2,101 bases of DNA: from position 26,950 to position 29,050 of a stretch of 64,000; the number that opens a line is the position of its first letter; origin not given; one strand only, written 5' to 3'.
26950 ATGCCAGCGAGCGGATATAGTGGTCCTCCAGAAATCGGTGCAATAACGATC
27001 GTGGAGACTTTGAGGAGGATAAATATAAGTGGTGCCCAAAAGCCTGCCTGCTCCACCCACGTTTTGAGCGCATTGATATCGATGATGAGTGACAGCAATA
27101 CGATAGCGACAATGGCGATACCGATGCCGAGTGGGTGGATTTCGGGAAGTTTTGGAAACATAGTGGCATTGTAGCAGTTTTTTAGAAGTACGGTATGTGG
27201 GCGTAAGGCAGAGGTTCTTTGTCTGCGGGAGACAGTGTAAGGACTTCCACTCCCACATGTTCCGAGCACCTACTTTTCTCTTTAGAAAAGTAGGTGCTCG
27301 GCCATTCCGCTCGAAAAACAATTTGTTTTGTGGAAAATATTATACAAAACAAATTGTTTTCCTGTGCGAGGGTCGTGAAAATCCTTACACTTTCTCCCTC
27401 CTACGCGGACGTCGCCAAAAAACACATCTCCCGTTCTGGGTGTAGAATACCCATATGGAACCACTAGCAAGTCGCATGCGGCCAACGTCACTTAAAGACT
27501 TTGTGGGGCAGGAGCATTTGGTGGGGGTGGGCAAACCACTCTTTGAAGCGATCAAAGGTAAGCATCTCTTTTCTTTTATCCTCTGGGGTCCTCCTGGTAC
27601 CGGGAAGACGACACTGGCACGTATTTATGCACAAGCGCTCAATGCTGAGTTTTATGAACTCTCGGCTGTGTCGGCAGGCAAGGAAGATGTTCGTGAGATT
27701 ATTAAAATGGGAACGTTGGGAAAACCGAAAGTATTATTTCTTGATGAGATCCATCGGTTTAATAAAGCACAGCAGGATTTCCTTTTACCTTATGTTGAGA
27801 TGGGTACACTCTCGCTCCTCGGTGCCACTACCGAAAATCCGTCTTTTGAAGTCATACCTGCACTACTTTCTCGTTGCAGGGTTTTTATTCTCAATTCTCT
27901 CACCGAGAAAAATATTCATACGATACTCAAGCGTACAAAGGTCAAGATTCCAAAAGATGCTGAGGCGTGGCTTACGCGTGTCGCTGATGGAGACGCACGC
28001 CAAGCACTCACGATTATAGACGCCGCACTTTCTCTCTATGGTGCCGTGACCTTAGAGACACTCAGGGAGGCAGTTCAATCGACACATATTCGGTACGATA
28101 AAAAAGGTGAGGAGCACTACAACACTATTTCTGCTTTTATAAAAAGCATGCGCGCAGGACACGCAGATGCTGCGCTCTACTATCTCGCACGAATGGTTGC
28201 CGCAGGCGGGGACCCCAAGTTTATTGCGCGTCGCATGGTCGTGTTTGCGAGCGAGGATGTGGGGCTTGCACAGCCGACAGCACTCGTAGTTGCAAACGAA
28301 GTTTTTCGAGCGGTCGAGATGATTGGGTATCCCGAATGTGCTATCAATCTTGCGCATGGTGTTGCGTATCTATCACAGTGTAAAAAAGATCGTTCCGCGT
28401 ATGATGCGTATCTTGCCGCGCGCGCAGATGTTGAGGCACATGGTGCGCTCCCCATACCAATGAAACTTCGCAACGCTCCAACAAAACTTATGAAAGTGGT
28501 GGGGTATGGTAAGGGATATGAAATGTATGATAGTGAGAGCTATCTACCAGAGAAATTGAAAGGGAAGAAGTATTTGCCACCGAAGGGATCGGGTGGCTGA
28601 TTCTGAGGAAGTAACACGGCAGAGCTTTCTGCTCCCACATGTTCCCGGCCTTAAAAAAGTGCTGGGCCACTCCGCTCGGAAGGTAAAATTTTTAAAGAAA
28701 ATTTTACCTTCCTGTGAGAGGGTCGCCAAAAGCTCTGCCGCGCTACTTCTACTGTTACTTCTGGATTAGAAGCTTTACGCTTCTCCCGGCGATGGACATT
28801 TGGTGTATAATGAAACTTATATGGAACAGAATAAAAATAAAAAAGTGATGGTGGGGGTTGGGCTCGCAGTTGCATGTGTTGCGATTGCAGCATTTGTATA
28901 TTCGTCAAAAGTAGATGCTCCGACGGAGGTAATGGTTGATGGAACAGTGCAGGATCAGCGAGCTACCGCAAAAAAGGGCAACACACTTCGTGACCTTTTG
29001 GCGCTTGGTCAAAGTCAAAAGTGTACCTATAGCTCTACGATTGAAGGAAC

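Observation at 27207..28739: Two copies of a hairpin-rich structured element with compensatory stems flanking rarA (candidate novel ncRNA or MITE-like repeat)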

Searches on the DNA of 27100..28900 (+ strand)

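Call 7: search_rna_families(source=window, start=27100, end=28900, threshold=evalue, max_evalue=10, show_alignments=4)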
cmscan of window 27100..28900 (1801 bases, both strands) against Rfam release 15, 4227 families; matches with E-value up to 10: 21.
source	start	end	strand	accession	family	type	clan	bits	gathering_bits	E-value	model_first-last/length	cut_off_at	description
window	27260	27303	-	RF03754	mir-3116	Gene; miRNA;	-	24.5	65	0.032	1-68/68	no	mir-3116 microRNA precursor family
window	27263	27303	+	RF03223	mir-2209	Gene; miRNA;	-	23.8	70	0.044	1-63/63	no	mir-2209 microRNA precursor family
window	27260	27303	+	RF03754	mir-3116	Gene; miRNA;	-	23.8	65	0.052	1-68/68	no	mir-3116 microRNA precursor family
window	27311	27361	-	RF00240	RNA-OUT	Gene; antisense;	-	22.2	41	0.33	1-70/70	no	RNA-OUT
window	27257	27305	+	RF03403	mir-5366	Gene; miRNA;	-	21.5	73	0.19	11-61/71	no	mir-5366 microRNA precursor family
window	27310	27363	-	RF04072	mir-7386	Gene; miRNA;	-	20.6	44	0.8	1-59/59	no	mir-7386 microRNA precursor family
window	27265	27298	+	RF01413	miR-430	Gene; miRNA;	CL00096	20.5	47.3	1.2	18-51/70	no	miR-430 microRNA precursor family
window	28678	28712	-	RF03912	mir-4659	Gene; miRNA;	-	20.3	92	0.7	20-54/73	no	mir-4659 microRNA precursor family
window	28678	28712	+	RF03912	mir-4659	Gene; miRNA;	-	20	92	0.82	20-54/73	no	mir-4659 microRNA precursor family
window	28680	28710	-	RF03996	mir-3012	Gene; miRNA;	-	19.6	90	2.2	1-68/68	no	mir-3012 microRNA precursor family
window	27305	27371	-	RF03798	MIR4227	Gene; miRNA;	-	19.3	100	1.4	1-122/122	no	MIR4227 microRNA precursor family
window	27298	27376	-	RF00053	mir-7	Gene; miRNA;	-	19.2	51.8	1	1-91/91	no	mir-7 microRNA precursor family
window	27264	27299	-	RF00668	mir-302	Gene; miRNA;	CL00096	19.2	55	2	18-51/68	no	mir-302 microRNA precursor family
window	27300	27375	+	RF00806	mir-350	Gene; miRNA;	-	18.1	60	3.1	1-87/87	no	mir-350 microRNA precursor family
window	27316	27361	+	RF03339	mir-3047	Gene; miRNA;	-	17.8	53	3.6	1-61/61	no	mir-3047 microRNA precursor family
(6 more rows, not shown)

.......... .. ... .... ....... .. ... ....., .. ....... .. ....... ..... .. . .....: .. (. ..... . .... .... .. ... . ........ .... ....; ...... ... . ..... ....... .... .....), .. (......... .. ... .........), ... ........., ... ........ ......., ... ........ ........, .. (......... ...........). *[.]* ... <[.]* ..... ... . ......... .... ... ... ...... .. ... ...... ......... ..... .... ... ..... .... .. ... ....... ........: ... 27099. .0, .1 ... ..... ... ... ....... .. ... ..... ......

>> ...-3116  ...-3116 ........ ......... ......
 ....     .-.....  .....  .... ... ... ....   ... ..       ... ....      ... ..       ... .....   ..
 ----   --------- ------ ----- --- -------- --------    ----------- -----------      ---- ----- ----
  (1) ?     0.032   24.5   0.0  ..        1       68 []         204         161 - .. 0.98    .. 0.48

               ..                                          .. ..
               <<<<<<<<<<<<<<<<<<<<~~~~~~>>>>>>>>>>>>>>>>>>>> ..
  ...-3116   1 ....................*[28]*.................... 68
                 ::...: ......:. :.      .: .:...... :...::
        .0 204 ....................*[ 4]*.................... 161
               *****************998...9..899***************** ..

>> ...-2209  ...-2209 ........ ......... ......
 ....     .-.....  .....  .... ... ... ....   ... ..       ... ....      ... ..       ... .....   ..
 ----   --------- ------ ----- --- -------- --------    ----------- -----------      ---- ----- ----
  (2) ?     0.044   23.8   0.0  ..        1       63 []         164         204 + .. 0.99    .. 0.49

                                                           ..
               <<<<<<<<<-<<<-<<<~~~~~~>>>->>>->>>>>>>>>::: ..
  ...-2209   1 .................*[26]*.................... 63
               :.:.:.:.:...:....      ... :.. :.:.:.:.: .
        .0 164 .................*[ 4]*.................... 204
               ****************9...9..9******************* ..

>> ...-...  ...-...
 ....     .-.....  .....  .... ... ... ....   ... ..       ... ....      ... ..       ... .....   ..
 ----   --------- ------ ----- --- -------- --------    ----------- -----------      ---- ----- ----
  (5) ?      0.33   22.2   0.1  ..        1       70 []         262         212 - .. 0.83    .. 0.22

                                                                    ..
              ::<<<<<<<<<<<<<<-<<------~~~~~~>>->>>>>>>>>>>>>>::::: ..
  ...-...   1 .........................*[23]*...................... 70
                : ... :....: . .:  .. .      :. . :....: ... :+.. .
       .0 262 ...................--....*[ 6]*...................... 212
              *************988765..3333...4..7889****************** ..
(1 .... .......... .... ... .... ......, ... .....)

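Call 64: search_dna_similar(query=window:27200-27435:+, collection=plasmids, mode=distant, max_evalue=1, max_rows=8)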
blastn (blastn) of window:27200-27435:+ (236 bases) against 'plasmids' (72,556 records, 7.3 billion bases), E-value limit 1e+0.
Records with a match: 2; places in all: 2; records where one place covers at least 80% of the query: 0.
Best place of each record, by identity: 90-95% 2.
By first word of the organism name: Rhodococcus 1; Planktothrix 1.
By predicted mobility (MOB-suite, as given by PLSDB): non-mobilizable 2.
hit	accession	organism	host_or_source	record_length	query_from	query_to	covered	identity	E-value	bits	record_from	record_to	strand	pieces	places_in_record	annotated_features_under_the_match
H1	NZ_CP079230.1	Rhodococcus sp. LW-XY12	pure culture,activated sludge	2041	144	175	14%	90.9%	2e-1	44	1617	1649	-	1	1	none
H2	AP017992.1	Planktothrix agardhii NIES-204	-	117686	132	161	13%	90.0%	7e-1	42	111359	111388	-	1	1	hypothetical protein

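Call 65: search_dna_similar(query=window:28605-28755:+, collection=plasmids, mode=distant, max_evalue=1, max_rows=8)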
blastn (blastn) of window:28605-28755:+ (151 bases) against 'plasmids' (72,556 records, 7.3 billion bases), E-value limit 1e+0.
No match.

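Call 66: search_dna_similar(query=window:27200-27435:+, collection=phages, mode=distant, max_evalue=1, max_rows=8)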
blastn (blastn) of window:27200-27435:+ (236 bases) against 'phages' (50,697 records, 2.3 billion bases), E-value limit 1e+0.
No match.

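Call 67: search_dna_similar(query=window:28605-28755:+, collection=phages, mode=distant, max_evalue=1, max_rows=8)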
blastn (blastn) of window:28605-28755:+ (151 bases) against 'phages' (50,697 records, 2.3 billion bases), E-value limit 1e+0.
No match.
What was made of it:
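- Tried and rejected: blastn of both copies against plasmids and phages found nothing relevant (calls 64-67).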

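Call 71: build_rna_model(alignment_id=A2, structure=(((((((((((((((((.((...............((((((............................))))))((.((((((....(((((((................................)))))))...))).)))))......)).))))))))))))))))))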
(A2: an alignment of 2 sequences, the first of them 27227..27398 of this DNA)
Model R1 built from alignment A2 (2 sequences, 172 columns); structure: as given.
model positions 172; base pairs 40; branch points 1; effective number of sequences 1.18; information 0.59 bits per position. Calibrated on 0.2 Mb of random sequence (short: E-values are rough).
structure used (alignment columns):
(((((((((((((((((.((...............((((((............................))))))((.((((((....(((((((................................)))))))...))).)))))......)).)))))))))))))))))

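Call 72: search_with_rna_model(model_id=R1, source=window, filters=off, max_evalue=10)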
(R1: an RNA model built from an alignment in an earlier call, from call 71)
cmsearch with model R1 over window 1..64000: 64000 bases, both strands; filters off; matches with E-value up to 10: 33.
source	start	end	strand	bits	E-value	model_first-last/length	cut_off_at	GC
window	27227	27398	+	207.6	1.6e-45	1-172/172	no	0.42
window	28609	28748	+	144.5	4.3e-31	1-172/172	no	0.49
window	27227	27398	-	35.8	3.3e-06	1-172/172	no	0.42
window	28609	28748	-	23.9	0.0017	1-172/172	no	0.49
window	6360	6407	-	23.6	0.002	1-172/172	no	0.4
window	6360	6407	+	22.7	0.0032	1-172/172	no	0.4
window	40839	40879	+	18.2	0.034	1-172/172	no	0.51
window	40839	40879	-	18.2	0.036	1-172/172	no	0.51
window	43190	43224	-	18.1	0.037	1-172/172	no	0.66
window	43190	43224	+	18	0.039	1-172/172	no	0.66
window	33279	33315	-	16.6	0.081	1-172/172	no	0.22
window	33279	33315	+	16.5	0.084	1-172/172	no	0.22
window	19472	19504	+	14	0.32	1-172/172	no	0.52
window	19472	19504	-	13.6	0.39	1-172/172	no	0.52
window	44259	44290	-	12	0.92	1-172/172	no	0.47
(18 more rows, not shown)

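Call 73: search_with_rna_model(model_id=R1, sources=[L007, L008, L010, L014, L015, L016, L019], filters=default, max_evalue=10)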
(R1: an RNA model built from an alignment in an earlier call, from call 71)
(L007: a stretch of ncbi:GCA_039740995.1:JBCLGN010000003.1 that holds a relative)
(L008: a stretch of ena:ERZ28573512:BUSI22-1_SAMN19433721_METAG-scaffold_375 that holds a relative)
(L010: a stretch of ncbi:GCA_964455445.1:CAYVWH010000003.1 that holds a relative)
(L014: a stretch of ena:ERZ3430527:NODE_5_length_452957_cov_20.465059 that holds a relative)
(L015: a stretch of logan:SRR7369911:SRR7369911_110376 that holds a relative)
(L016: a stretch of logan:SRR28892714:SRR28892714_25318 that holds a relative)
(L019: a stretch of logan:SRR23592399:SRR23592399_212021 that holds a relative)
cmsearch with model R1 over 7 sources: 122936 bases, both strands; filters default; matches with E-value up to 10: 8.
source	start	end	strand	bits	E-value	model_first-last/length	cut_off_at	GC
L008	8759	8871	-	20.1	0.025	1-172/172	no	0.28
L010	14040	14077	+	15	0.36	1-172/172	no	0.45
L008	4515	4553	-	13.4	0.84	1-172/172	no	0.62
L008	4517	4551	+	11.4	2.4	1-172/172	no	0.66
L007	9199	9223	+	11.4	2.4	1-172/172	no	0.64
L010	5686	5737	+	11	2.9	1-172/172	no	0.38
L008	4425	4455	-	9.6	6.2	1-172/172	no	0.52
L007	2403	2427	-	9.1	7.9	1-172/172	no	0.48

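Call 80: search_with_rna_model(model_id=R1, source=L021, filters=off, max_evalue=1)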
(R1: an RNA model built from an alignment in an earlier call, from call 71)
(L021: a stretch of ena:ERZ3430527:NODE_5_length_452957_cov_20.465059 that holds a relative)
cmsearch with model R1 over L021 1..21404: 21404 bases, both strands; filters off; matches with E-value up to 1: 8.
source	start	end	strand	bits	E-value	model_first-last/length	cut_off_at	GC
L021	4064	4108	+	24.9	0.00034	1-172/172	no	0.4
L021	2029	2073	+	23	0.00092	1-172/172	no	0.44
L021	2029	2073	-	22.7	0.0011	1-172/172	no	0.44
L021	4064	4108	-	21.3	0.0023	1-172/172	no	0.4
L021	5339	5376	+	14.9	0.066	36-75/172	no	0.42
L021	5339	5376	-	14.5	0.08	36-75/172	no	0.42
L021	20871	20909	+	10.3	0.73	1-172/172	no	0.41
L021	20871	20909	-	10.1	0.83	1-172/172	no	0.41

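Call 89: search_rna_families(source=L007, start=8800, end=10000, threshold=evalue, max_evalue=0.1)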
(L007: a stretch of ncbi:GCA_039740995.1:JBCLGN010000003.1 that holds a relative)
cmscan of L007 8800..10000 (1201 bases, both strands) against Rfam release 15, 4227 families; matches with E-value up to 0.1: 0.
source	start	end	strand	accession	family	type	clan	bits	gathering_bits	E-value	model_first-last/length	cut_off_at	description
